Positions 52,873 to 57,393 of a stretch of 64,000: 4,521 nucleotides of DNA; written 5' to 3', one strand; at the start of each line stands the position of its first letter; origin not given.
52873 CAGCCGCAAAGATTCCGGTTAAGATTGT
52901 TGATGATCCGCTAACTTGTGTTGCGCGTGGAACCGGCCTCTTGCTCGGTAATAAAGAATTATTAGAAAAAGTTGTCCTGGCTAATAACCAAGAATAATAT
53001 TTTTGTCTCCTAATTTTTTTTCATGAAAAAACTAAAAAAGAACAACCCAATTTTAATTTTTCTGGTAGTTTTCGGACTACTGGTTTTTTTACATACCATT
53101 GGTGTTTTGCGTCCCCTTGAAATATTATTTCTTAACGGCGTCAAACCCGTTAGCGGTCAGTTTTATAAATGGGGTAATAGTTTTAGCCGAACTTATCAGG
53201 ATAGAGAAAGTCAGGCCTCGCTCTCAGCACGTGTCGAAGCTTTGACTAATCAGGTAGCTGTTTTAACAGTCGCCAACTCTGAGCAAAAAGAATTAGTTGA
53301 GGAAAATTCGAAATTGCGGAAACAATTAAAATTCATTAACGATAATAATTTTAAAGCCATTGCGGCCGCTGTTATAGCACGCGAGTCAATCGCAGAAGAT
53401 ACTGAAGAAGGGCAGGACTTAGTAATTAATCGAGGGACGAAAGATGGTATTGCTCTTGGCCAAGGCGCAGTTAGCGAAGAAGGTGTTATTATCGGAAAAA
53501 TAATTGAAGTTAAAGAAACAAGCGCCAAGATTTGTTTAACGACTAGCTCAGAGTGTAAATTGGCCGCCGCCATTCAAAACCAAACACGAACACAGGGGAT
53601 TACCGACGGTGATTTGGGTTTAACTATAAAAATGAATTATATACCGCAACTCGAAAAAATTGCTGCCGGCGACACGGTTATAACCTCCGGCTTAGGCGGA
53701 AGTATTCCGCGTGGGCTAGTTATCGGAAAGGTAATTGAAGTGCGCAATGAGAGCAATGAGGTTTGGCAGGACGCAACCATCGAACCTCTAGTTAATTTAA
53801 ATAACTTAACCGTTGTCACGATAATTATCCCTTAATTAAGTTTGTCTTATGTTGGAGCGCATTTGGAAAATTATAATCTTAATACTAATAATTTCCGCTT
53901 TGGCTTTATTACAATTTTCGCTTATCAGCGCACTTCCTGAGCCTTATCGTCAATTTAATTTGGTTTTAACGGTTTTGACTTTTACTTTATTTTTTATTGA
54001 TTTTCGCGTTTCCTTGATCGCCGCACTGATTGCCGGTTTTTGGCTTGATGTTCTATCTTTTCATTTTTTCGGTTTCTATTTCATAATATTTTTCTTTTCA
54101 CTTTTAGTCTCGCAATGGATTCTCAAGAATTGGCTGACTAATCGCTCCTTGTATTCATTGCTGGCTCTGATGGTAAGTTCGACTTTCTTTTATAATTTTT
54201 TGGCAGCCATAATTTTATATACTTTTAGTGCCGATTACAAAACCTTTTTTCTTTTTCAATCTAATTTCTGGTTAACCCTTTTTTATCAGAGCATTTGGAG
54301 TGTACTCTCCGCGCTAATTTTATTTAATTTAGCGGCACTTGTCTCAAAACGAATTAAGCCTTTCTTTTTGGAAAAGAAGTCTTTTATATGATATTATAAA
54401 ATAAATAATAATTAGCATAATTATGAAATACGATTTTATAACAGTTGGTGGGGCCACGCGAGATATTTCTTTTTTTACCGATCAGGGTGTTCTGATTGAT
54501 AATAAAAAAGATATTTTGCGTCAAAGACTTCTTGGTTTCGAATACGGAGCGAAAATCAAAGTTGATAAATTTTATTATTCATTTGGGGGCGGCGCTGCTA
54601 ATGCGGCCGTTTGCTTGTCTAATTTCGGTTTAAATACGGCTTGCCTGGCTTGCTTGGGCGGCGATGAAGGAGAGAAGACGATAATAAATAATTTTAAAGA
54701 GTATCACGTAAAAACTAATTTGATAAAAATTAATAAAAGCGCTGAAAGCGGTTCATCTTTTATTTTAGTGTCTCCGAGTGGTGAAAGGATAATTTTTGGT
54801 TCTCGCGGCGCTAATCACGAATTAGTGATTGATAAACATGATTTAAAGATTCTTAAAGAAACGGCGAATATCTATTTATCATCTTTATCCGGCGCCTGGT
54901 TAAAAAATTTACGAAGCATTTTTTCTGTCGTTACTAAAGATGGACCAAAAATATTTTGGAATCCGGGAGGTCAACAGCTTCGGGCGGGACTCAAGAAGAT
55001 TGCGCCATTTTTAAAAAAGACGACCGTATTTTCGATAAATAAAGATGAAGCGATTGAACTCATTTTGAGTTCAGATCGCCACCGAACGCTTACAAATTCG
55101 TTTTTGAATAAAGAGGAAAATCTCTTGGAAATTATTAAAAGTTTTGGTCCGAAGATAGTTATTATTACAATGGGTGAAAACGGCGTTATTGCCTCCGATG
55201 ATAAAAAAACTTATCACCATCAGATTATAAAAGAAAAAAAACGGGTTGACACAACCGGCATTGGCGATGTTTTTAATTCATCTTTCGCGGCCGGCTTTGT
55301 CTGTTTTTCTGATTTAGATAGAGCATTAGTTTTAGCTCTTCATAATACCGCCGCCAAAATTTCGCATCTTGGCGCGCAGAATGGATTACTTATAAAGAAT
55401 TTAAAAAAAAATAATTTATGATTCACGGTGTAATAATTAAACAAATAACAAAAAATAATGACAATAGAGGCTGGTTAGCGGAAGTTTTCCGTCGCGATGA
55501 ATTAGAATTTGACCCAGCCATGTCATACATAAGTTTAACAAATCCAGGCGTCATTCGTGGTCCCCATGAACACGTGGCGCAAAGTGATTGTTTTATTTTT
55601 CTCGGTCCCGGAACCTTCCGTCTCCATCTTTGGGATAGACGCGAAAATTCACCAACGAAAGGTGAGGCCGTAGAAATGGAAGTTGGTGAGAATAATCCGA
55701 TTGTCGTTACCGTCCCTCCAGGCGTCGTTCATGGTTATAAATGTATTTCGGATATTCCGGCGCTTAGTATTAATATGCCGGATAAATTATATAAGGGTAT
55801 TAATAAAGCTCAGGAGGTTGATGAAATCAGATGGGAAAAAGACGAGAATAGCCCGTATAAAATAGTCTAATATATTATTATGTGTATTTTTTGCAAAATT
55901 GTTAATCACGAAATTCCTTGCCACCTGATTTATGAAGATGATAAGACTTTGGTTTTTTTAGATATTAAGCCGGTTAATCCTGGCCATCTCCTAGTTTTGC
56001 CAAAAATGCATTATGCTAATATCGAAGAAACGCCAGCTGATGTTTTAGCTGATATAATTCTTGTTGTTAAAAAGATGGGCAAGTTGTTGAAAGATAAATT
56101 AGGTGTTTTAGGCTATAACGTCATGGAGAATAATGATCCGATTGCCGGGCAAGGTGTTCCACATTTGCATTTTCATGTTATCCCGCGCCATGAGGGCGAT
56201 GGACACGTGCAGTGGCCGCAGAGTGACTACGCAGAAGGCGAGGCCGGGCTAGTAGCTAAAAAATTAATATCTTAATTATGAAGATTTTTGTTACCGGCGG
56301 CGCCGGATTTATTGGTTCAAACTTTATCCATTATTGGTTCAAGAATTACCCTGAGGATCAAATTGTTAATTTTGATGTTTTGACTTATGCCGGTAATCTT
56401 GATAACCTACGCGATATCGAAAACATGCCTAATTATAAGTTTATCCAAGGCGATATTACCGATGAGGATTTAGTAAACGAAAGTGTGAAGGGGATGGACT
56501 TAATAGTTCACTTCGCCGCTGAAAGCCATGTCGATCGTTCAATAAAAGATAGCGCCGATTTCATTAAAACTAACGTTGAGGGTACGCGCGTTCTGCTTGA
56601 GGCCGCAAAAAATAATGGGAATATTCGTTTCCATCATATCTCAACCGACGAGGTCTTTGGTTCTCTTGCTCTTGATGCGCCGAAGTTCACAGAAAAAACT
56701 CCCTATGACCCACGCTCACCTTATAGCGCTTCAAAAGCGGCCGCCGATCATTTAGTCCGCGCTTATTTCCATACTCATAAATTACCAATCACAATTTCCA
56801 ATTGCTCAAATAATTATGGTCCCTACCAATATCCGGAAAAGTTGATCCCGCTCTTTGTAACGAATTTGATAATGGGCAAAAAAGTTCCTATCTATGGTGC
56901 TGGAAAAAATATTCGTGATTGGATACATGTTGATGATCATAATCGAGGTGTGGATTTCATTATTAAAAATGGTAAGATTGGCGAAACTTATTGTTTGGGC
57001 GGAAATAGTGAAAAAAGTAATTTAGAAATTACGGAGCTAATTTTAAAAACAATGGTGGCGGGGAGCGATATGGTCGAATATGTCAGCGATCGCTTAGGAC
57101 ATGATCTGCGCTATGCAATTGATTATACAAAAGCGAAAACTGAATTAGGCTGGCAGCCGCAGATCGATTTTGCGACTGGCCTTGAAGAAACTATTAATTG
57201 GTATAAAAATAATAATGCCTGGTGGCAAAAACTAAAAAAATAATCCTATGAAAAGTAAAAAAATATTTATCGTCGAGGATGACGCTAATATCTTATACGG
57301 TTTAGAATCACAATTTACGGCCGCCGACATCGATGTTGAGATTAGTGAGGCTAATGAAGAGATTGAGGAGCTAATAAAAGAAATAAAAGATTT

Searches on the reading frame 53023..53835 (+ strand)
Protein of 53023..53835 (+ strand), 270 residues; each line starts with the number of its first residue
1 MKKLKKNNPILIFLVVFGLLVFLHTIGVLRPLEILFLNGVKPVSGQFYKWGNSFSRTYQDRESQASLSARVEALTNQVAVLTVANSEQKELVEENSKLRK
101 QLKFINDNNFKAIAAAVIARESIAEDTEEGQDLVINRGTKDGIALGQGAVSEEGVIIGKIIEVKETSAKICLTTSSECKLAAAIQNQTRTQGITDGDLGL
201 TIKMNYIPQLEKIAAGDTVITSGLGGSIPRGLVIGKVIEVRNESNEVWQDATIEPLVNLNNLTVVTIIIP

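Call 101: search_protein_families(library=pfam, proteins=[window:53023-53835:+], max_evalue=0.00001)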
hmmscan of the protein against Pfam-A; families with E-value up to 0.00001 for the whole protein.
window:53023-53835:+ (270 aa): 1 family
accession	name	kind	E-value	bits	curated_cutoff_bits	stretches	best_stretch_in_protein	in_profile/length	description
PF04085.20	MreC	-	1.4e-33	116.2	28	1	130-268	10-146/147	Rod shape-determining protein MreC, barrel core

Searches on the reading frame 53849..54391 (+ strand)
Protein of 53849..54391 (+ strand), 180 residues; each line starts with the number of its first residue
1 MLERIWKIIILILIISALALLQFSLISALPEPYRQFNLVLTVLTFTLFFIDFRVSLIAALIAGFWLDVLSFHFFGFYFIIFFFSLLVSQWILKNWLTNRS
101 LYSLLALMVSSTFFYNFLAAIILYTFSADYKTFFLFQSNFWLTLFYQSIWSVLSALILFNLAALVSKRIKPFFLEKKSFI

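Call 101: search_protein_families(library=pfam, proteins=[window:53849-54391:+], max_evalue=0.00001)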
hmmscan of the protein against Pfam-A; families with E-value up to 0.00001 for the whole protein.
window:53849-54391:+ (180 aa): 0 families

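Call 129: search_protein_families(library=pfam, proteins=[window:53849-54391:+], max_evalue=0.01)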
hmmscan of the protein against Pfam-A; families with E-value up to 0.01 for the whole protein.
window:53849-54391:+ (180 aa): 1 family
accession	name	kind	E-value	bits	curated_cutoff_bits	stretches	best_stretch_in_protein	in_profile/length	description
PF04093.17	MreD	-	0.0011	19.5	24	1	10-161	11-154/158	rod shape-determining protein MreD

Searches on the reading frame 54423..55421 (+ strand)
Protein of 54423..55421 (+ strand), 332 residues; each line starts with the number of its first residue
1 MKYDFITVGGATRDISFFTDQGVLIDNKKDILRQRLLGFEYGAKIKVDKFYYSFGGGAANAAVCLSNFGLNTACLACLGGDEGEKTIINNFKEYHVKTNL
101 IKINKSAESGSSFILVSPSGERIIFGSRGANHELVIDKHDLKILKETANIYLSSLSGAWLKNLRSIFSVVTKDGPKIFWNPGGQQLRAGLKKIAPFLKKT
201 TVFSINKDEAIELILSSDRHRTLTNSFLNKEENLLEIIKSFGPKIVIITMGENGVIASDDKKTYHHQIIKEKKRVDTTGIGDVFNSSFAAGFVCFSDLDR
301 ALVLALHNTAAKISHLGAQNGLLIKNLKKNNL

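Call 101: search_protein_families(library=pfam, proteins=[window:54423-55421:+], max_evalue=0.00001)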
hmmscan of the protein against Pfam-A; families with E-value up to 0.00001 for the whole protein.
window:54423-55421:+ (332 aa): 1 family
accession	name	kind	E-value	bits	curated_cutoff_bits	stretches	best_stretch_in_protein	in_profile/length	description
PF00294.29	PfkB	-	8.3e-42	144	25.8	1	39-321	17-298/302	pfkB family carbohydrate kinase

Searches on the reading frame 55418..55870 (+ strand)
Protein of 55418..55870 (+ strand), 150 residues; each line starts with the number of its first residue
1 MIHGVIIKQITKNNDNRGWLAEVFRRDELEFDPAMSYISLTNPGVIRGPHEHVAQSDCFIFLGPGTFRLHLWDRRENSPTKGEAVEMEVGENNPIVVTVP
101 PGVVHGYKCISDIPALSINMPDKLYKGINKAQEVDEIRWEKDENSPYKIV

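Call 102: search_protein_families(library=pfam, proteins=[window:55418-55870:+], max_evalue=0.00001)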
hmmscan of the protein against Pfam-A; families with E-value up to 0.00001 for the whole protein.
window:55418-55870:+ (150 aa): 2 families
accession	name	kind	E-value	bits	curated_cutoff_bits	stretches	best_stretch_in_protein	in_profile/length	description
PF00908.23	dTDP_sugar_isom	-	8.4e-13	48.8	27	1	2-125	4-133/168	dTDP-4-dehydrorhamnose 3,5-epimerase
PF14667.12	Polysacc_synt_C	-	2.5e-07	31.2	28.7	1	13-112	1-90/111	Polysaccharide biosynthesis C-terminal domain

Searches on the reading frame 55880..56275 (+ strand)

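Call 102: search_protein_families(library=pfam, proteins=[window:55880-56275:+], max_evalue=0.00001)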
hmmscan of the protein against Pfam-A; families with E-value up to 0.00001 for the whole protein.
window:55880-56275:+ (131 aa): 2 families
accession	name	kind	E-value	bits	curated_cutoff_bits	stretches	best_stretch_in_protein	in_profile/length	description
PF01230.28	HIT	-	1e-28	100.2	21.5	1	10-105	2-97/98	HIT domain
PF11969.13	DcpS_C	-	2.6e-15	57.3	24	1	2-105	2-105/114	Scavenger mRNA decapping enzyme C-term binding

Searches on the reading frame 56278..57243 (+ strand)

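Call 102: search_protein_families(library=pfam, proteins=[window:56278-57243:+], max_evalue=0.00001)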
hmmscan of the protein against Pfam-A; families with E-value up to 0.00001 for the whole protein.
window:56278-57243:+ (321 aa): 7 families
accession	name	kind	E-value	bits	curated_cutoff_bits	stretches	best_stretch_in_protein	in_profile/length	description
PF16363.11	GDP_Man_Dehyd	-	1e-82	278.7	27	1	4-305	1-332/332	GDP-mannose 4,6 dehydratase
PF01370.27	Epimerase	-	2.2e-63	214.3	20.9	1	3-241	1-240/240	NAD dependent epimerase/dehydratase family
PF01073.25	3Beta_HSD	-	1.1e-21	77.6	22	1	5-219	2-219/280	3-beta hydroxysteroid dehydrogenase/isomerase family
PF07993.18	NAD_binding_4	-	1.1e-17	64.5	20.1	1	5-178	1-206/258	Male sterility protein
PF04321.23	RmlD_sub_bind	-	1.1e-14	54.6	27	1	1-167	1-143/287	RmlD substrate binding domain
PF02719.21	Polysacc_synt_2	-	4.1e-14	52.9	20.2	1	3-125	1-130/293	Polysaccharide biosynthesis protein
PF13460.12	NAD_binding_10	-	5.9e-09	36.5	27.2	1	31-162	19-133/184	NAD(P)H-binding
